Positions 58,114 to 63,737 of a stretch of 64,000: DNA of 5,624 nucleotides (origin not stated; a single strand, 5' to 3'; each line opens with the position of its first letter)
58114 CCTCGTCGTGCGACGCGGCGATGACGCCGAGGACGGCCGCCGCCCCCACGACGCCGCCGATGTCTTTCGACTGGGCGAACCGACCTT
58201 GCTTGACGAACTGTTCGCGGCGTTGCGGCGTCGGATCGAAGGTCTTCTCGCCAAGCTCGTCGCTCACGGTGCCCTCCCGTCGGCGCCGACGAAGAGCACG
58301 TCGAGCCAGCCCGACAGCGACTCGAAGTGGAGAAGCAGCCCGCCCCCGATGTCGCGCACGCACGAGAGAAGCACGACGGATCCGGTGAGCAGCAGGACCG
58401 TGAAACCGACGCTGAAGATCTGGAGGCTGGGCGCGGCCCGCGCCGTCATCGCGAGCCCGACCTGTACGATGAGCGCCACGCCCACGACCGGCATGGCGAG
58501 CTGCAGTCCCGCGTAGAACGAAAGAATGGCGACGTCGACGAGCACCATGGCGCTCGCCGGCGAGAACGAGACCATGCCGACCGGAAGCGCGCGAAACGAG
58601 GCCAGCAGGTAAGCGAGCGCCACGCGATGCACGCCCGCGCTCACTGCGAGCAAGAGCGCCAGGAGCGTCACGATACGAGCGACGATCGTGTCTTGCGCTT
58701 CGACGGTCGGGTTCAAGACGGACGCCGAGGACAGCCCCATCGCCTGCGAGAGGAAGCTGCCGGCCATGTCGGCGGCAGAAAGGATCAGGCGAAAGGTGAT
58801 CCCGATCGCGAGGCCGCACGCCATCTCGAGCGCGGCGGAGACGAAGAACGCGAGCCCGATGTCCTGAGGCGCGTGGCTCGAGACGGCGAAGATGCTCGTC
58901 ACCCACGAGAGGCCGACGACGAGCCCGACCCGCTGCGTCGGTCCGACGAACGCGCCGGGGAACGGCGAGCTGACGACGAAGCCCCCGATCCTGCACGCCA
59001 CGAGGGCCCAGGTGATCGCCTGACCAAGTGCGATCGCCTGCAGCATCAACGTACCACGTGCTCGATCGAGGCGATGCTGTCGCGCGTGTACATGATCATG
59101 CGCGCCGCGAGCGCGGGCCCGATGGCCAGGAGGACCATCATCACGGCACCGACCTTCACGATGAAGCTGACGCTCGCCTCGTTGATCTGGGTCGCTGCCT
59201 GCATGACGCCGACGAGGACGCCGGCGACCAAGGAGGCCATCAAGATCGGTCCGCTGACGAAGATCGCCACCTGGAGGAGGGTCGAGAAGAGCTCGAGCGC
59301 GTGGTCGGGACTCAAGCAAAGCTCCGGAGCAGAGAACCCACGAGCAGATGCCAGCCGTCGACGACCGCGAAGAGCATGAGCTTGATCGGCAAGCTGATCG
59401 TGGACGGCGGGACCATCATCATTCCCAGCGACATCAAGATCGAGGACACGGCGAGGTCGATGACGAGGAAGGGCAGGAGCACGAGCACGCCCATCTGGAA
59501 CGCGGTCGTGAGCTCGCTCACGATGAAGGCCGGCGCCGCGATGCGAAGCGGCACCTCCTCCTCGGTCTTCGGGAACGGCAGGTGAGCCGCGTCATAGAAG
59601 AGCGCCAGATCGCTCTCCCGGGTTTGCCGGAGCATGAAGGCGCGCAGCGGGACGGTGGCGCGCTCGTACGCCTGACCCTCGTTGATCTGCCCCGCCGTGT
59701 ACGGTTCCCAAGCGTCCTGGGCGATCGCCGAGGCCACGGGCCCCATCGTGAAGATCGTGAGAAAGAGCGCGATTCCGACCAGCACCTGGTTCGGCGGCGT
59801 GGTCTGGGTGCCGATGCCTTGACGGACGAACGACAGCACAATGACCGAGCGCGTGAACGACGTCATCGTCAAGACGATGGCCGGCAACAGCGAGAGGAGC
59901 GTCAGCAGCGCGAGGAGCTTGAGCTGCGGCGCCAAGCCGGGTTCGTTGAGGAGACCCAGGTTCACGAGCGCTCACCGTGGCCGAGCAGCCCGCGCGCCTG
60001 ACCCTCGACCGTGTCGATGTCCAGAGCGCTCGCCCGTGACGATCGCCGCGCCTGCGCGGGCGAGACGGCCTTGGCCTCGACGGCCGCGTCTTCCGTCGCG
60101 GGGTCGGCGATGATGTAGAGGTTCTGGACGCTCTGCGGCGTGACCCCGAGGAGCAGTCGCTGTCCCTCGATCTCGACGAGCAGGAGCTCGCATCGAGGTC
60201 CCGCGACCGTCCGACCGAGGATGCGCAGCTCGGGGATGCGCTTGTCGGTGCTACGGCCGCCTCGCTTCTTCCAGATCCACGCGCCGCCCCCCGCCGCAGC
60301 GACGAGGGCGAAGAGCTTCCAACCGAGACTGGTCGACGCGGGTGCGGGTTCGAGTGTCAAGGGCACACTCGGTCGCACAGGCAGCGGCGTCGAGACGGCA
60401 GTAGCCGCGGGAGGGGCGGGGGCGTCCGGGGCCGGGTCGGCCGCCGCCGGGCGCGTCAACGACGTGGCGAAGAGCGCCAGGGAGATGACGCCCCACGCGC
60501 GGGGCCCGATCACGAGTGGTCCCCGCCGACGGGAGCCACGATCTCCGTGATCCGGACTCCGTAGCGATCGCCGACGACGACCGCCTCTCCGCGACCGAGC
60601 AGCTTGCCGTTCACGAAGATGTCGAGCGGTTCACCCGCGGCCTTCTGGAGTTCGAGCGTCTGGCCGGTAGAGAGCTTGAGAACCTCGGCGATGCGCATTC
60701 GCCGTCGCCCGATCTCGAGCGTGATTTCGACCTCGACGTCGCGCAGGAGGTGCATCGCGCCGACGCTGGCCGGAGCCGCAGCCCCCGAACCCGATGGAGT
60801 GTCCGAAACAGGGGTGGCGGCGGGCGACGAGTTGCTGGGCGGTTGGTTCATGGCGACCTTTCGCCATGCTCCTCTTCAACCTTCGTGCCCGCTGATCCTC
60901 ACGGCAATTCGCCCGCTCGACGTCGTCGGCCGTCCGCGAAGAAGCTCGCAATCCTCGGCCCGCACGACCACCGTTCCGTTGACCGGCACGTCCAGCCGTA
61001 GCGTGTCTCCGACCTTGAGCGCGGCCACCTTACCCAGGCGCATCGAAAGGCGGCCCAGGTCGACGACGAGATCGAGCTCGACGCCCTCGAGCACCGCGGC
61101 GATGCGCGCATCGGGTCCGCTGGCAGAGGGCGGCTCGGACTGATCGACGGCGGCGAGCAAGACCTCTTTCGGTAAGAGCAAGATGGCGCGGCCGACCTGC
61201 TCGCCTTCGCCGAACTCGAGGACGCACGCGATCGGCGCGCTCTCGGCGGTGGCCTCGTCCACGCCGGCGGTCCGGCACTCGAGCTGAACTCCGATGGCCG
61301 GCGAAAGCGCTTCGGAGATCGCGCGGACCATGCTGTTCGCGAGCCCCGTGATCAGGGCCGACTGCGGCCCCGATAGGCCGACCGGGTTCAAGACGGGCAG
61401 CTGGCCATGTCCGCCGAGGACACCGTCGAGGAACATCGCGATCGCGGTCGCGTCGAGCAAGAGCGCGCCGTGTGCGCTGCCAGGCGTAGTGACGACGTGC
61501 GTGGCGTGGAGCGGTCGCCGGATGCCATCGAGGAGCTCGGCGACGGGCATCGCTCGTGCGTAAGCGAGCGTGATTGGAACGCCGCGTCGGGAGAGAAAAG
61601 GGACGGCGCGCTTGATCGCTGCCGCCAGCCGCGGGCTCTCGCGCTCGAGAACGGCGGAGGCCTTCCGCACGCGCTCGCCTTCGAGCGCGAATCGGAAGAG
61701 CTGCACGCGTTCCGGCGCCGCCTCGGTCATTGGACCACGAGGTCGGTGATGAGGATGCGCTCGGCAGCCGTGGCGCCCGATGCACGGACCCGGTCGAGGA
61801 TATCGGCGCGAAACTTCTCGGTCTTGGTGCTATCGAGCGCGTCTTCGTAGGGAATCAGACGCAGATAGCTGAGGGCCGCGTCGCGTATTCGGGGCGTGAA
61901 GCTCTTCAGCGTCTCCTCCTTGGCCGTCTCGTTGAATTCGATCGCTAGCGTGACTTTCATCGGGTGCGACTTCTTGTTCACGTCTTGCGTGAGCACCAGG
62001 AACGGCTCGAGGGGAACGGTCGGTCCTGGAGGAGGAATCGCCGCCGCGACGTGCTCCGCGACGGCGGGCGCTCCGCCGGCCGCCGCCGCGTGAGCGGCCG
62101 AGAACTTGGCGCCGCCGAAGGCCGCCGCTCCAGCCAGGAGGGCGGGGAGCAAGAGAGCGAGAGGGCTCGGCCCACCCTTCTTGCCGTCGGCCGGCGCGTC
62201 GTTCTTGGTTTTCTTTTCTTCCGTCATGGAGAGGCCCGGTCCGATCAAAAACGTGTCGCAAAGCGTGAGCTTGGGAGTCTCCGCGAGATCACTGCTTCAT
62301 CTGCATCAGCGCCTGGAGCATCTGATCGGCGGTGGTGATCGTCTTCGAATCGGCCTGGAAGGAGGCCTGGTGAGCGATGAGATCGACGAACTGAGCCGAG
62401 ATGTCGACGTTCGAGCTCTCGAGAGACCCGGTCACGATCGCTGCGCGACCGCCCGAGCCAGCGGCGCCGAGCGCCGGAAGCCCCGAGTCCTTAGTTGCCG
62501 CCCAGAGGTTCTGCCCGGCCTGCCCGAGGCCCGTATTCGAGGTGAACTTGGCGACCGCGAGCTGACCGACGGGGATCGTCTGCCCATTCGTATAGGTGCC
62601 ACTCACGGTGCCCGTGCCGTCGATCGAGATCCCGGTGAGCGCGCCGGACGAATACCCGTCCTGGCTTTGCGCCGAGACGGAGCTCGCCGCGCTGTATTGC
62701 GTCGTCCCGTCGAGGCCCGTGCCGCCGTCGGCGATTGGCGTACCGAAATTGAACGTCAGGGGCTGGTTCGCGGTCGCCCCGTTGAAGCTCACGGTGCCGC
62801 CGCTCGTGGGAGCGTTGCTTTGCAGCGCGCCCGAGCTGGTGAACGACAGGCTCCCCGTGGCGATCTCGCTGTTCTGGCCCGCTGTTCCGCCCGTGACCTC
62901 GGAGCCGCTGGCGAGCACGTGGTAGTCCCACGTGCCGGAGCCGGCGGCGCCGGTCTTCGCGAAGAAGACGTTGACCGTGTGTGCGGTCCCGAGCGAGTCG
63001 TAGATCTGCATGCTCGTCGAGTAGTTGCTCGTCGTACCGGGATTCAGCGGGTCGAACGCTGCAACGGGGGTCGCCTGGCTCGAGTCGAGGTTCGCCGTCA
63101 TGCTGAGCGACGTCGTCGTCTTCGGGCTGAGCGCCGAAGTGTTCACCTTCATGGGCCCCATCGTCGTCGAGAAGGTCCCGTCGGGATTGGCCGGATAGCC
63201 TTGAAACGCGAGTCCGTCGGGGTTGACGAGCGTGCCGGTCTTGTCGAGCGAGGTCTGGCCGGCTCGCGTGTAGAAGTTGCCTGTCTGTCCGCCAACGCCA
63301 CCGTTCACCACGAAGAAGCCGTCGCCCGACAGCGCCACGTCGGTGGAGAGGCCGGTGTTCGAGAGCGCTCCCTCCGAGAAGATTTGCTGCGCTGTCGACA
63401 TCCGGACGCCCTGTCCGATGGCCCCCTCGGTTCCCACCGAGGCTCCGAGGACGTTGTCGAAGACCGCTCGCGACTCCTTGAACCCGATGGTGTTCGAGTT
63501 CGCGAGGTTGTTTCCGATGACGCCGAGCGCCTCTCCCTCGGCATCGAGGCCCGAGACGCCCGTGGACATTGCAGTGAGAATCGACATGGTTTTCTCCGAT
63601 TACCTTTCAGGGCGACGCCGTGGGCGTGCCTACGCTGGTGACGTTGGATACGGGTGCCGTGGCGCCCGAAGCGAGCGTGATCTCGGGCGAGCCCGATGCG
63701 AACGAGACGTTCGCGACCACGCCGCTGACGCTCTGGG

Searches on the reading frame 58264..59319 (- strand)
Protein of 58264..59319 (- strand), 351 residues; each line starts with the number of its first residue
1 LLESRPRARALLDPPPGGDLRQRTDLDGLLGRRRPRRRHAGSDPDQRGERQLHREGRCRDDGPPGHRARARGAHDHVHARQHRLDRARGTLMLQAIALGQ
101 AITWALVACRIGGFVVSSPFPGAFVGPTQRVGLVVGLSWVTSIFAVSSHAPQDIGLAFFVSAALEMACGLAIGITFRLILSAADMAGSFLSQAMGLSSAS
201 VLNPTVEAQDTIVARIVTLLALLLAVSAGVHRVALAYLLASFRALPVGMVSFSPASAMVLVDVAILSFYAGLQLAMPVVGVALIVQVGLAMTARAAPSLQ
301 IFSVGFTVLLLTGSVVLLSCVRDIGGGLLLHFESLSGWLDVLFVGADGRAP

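Call 79: search_protein_families(library=pfam, proteins=[window:58264-59319:-], max_evalue=0.0001)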
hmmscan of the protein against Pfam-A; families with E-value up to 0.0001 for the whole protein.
window:58264-59319:- (351 aa): 1 family
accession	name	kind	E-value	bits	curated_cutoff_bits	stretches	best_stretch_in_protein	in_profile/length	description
PF01311.25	Bac_export_1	-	1.9e-41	142.6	27.8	1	102-322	2-217/230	Bacterial export proteins, family 1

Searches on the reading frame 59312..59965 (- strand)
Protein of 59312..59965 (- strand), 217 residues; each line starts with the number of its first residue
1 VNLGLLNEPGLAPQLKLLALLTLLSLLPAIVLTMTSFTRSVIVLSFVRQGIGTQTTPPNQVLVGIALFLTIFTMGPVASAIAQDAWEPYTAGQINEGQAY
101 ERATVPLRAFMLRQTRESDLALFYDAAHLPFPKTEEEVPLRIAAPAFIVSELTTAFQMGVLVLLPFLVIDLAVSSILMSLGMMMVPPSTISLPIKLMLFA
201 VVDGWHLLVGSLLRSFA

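Call 79: search_protein_families(library=pfam, proteins=[window:59312-59965:-], max_evalue=0.0001)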
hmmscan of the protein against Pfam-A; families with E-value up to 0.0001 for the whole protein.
window:59312-59965:- (217 aa): 1 family
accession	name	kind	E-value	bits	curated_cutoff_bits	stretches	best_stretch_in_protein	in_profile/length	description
PF00813.25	FliP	-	1.6e-77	260.2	26.9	1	20-212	1-191/191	FliP family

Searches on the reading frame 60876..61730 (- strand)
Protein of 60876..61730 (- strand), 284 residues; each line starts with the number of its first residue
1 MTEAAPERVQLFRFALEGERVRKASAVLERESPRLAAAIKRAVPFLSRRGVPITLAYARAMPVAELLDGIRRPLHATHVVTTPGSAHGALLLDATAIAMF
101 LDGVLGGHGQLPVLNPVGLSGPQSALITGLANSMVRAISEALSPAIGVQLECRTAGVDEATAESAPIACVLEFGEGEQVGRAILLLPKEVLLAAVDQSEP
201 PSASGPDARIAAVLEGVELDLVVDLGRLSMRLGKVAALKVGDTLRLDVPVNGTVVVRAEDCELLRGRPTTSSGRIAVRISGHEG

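Call 79: search_protein_families(library=pfam, proteins=[window:60876-61730:-], max_evalue=0.0001)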
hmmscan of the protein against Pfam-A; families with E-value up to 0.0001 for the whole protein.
window:60876-61730:- (284 aa): 1 family
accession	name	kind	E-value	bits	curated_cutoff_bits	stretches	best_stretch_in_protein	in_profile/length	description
PF01052.25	FliMN_C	-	2.2e-15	56.7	23.8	1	214-280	3-69/73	Type III flagellar switch regulator (C-ring) FliN C-term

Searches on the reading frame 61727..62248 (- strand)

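Call 79: search_protein_families(library=pfam, proteins=[window:61727-62248:-], max_evalue=0.0001)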
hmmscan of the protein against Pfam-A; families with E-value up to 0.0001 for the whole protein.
window:61727-62248:- (173 aa): 1 family
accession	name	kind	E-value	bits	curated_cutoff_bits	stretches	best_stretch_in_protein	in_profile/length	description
PF03748.19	FliL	-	5e-13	49.9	24.6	1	78-173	2-103/103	Flagellar basal body-associated protein FliL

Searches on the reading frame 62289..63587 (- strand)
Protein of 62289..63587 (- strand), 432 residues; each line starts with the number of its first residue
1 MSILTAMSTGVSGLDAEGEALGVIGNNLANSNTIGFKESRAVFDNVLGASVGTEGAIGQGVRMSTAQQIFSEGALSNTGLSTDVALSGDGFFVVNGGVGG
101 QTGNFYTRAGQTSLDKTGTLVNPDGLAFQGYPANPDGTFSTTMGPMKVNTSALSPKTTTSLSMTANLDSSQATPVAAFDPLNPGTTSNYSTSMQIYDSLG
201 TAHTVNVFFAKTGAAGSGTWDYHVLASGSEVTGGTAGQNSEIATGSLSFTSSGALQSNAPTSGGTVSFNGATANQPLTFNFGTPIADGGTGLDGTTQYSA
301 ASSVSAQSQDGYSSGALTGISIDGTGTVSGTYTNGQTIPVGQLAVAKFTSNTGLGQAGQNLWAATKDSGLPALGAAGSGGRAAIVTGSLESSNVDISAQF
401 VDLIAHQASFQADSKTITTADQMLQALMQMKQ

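Call 51: search_protein_families(library=pfam, proteins=[window:62289-63587:-], max_evalue=0.0001)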
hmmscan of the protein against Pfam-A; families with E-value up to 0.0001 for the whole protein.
window:62289-63587:- (432 aa): 4 families
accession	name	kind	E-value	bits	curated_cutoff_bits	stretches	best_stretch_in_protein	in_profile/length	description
PF07559.19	FlgE_D2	-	2.9e-30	106.1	22.7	1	166-312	1-142/142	Flagellar basal body protein FlaE D2 domain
PF06429.18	Flg_bbr_C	-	8.4e-14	51.3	23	1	386-430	2-46/46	Flagellar basal body rod FlgEFG protein C-terminal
PF22692.1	LlgE_F_G_D1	-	2.6e-08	34.3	27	1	85-130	1-43/64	Flagellar hook protein FlgE/F/G D1 domain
PF00460.25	Flg_bb_rod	-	1.9e-07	31.3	20.7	1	7-37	1-31/31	Flagella basal body rod protein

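Call 103: find_encoding_contigs(protein=window:62289-63587:-, flank=10000, max_places=2)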
Protein window:62289-63587:- (432 aa): 18 contigs read that carry it; 2 places shown.
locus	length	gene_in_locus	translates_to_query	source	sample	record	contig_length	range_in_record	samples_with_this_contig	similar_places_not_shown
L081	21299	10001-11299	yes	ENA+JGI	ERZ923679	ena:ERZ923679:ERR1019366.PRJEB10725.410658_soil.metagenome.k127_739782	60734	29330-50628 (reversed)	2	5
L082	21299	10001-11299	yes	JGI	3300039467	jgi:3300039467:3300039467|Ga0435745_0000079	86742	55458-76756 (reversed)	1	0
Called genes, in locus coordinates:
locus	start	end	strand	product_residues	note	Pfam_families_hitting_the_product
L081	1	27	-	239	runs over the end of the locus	PF13677:MotB_plug, PF00691:OmpA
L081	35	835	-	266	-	PF20560:MotA_N, PF01618:MotA_ExbB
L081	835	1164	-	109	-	PF06289:FlbD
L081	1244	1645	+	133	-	-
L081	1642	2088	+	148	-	PF00460:Flg_bb_rod, PF06429:Flg_bbr_C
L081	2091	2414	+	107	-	PF02049:FliE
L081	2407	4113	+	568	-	PF01514:YscJ_FliF, PF08345:YscJ_FliF_C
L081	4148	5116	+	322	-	PF14842:FliG_N, PF14841:FliG_M, PF01706:FliG_C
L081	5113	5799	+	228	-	PF02108:FliH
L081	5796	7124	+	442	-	PF00006:ATP-synt_ab, PF18269:T3SS_ATPase_C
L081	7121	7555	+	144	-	-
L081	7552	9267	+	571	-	PF13885:Keratin_B2_2 (faint), PF02120:Flg_hook (weak)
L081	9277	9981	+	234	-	PF03963:FlgD, PF13861:FLgD_tudor, PF13860:FlgD_ig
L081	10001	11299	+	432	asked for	PF00460:Flg_bb_rod (weak), PF22692:LlgE_F_G_D1, PF07559:FlgE_D2, PF06429:Flg_bbr_C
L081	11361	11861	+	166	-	PF03748:FliL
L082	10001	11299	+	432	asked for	PF00460:Flg_bb_rod (weak), PF22692:LlgE_F_G_D1, PF07559:FlgE_D2, PF06429:Flg_bbr_C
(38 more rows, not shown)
